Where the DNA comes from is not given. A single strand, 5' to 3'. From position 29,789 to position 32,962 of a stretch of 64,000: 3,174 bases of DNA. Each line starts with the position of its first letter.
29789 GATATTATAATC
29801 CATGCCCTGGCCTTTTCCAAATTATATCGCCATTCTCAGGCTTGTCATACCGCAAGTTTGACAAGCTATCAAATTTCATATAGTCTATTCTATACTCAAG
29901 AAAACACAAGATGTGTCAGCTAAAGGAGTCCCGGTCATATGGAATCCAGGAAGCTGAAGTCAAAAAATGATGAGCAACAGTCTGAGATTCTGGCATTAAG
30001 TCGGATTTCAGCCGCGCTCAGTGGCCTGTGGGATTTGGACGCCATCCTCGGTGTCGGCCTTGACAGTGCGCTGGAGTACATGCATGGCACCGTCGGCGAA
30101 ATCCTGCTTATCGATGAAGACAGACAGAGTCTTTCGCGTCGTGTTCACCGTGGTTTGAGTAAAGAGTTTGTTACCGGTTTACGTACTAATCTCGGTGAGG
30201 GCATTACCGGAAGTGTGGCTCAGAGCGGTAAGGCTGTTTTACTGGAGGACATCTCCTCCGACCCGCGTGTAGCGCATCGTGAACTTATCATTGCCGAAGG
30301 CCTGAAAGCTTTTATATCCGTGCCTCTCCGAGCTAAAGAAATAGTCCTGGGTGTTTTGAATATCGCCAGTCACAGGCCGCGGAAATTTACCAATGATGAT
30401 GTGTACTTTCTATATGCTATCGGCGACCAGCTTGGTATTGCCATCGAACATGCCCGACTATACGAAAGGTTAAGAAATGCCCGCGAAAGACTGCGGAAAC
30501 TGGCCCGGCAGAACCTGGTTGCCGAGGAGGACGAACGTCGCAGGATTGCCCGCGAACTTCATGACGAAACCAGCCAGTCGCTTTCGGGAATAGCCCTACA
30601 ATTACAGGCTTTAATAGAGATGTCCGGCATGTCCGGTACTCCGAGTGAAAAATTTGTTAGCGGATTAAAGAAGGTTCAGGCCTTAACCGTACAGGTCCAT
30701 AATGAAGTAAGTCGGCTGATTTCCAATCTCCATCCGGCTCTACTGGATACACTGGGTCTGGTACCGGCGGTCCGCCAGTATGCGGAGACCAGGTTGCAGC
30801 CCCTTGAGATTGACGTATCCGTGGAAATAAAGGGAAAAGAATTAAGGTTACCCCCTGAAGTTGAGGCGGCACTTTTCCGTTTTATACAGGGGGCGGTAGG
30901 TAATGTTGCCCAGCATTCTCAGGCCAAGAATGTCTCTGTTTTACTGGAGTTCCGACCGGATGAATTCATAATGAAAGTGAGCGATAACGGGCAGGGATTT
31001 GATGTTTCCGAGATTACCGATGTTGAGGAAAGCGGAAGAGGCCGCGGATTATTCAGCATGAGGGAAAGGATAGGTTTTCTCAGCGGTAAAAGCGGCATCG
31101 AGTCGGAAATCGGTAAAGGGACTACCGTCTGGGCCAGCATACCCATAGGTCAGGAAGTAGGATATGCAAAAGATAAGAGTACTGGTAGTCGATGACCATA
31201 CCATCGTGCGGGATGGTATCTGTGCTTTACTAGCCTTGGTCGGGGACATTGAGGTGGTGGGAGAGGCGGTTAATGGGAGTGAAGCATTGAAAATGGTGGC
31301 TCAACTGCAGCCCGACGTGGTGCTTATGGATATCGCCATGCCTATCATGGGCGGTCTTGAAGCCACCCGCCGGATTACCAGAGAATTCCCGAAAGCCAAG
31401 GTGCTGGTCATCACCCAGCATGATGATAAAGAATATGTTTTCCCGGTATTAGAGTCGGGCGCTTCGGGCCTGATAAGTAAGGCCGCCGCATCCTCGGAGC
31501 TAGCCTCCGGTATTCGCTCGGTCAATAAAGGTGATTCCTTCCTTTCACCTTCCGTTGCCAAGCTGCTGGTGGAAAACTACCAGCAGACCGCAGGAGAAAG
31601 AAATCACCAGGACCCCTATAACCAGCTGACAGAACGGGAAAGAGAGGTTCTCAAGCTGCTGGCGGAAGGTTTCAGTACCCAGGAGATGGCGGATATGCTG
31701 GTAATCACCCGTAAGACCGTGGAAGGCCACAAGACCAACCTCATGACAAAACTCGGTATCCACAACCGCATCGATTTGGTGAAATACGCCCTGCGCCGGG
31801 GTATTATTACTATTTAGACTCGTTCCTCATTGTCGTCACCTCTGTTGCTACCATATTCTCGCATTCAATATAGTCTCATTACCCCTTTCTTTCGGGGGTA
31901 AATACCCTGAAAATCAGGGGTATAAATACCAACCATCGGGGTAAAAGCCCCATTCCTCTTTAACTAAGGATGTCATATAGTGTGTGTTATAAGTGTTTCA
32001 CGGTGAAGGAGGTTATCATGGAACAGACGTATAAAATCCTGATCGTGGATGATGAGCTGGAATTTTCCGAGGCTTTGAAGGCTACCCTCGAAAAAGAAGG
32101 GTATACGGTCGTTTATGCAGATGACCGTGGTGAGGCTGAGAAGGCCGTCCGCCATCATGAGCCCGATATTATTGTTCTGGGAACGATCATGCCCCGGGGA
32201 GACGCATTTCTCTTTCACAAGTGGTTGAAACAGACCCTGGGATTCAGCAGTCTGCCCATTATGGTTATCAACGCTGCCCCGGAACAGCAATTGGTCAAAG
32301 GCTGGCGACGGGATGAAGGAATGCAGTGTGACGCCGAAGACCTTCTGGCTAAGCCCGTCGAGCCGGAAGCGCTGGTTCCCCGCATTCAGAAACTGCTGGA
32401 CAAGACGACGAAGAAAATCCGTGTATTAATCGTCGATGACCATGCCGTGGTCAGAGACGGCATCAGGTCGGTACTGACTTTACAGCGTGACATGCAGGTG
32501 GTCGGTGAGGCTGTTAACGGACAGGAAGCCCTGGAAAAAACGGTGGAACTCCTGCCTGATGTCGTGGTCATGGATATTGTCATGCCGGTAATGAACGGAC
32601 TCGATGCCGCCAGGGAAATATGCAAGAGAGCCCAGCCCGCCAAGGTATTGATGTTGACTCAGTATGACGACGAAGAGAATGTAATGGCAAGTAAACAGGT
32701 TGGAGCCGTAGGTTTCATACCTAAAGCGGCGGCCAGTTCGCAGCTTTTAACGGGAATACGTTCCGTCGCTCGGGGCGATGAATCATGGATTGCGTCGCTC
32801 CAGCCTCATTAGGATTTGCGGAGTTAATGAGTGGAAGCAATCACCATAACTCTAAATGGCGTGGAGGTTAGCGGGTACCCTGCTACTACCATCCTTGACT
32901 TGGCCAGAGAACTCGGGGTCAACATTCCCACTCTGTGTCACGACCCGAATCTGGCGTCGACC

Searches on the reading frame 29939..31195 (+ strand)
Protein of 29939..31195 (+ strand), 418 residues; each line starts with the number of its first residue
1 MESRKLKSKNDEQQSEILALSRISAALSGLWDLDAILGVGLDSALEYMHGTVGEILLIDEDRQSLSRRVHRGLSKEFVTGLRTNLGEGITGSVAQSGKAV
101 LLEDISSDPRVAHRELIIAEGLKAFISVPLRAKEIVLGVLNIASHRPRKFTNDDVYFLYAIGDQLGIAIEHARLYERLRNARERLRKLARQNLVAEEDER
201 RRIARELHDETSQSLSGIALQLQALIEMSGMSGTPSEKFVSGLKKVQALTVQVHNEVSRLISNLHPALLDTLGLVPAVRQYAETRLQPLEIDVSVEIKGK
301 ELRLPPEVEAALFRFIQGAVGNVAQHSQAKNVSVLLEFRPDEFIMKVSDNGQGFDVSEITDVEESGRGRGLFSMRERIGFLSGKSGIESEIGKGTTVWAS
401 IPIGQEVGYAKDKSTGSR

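Call 4: search_protein_families(library=pfam, proteins=[window:29939-31195:+])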
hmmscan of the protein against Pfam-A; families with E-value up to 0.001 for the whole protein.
window:29939-31195:+ (418 aa): 5 families
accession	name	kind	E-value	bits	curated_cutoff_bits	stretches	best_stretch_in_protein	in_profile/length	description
PF13185.12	GAF_2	-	1.6e-21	77.4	28.6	1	32-170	3-136/136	GAF domain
PF01590.32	GAF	-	3.2e-16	60.5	22.4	1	33-169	2-133/133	GAF domain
PF07730.19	HisKA_3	-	6.6e-13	49.5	24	1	199-268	1-67/68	Histidine kinase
PF02518.31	HATPase_c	-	6.1e-11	43.2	26.4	1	309-403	3-109/111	Histidine kinase-, DNA gyrase B-, and HSP90-like ATPase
PF13492.12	GAF_3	-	1.5e-10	42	27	1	33-171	2-129/129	GAF domain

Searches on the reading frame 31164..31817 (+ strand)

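Call 4: search_protein_families(library=pfam, proteins=[window:31164-31817:+])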
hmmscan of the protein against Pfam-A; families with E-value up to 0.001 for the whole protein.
window:31164-31817:+ (217 aa): 3 families
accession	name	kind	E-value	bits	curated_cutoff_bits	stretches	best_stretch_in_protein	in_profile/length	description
PF00072.30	Response_reg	-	3.6e-26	92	30.2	1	6-115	1-108/111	Response regulator receiver domain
PF00196.25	GerE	-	2.3e-19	69.2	23.5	1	154-209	2-57/57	Bacterial regulatory proteins, luxR family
PF08281.18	Sigma70_r4_2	-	1.3e-05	25.1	25.7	1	153-189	9-46/54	Sigma-70, region 4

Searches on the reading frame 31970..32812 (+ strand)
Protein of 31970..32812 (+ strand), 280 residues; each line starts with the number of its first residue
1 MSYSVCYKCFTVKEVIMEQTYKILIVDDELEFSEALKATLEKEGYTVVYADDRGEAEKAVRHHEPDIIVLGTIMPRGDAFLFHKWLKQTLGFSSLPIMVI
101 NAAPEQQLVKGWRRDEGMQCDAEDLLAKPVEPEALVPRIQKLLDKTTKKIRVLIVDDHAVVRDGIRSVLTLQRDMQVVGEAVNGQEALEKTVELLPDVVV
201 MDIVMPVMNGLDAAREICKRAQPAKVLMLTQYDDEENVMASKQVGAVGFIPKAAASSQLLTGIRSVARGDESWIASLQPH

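Call 4: search_protein_families(library=pfam, proteins=[window:31970-32812:+])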
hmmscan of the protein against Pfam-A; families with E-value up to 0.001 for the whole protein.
window:31970-32812:+ (280 aa): 1 family
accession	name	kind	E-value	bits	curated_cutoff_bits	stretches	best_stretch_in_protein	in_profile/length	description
PF00072.30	Response_reg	-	3.5e-45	153.2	30.2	2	152-263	1-110/111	Response regulator receiver domain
